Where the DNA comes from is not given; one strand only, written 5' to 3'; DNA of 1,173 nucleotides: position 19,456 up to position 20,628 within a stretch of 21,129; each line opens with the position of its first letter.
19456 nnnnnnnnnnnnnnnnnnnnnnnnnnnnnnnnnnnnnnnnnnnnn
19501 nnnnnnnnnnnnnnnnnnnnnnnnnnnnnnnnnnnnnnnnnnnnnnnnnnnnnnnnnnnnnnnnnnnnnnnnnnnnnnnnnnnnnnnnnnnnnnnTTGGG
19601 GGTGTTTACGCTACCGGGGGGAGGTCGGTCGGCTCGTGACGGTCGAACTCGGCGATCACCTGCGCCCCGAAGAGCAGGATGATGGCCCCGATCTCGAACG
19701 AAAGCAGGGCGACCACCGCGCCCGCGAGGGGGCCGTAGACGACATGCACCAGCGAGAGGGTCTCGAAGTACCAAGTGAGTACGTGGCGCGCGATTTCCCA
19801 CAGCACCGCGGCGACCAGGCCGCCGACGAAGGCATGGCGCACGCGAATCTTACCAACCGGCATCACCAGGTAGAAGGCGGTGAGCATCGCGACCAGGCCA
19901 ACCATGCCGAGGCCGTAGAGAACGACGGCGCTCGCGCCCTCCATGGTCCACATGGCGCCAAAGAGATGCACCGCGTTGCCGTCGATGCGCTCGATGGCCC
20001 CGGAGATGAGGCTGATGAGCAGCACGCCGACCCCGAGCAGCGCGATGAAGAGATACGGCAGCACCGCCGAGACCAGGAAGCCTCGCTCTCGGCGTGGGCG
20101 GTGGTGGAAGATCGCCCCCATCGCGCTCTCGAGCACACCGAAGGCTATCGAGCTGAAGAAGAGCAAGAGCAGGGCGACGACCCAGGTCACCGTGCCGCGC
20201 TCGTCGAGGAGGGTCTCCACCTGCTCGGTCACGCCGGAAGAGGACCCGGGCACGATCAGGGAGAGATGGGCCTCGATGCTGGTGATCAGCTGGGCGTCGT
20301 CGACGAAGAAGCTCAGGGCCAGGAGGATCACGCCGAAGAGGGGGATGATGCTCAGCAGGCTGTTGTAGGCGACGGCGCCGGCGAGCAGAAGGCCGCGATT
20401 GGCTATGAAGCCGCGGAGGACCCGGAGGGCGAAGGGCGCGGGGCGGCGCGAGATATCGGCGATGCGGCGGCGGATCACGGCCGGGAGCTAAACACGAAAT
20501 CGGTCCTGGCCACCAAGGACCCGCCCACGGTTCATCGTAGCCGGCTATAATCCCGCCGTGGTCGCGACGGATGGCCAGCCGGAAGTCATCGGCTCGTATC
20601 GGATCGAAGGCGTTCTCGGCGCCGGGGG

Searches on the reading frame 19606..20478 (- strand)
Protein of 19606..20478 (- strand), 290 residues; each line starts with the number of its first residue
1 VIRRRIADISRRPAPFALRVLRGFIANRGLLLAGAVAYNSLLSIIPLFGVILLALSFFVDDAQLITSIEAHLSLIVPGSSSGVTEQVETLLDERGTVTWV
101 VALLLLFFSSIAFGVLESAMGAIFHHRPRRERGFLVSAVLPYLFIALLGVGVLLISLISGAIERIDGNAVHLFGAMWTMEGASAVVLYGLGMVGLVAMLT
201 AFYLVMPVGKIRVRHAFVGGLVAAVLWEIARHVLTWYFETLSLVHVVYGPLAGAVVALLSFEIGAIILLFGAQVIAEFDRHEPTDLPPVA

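Call 14: search_protein_families(library=pfam, proteins=[window:19606-20478:-], max_evalue=0.001)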
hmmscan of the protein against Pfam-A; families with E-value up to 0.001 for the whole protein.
window:19606-20478:- (290 aa): 1 family
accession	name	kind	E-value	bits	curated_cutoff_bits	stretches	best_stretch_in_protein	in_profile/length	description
PF03631.20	Virul_fac_BrkB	-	9.4e-35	120.9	33.7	1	27-280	3-257/259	Virulence factor BrkB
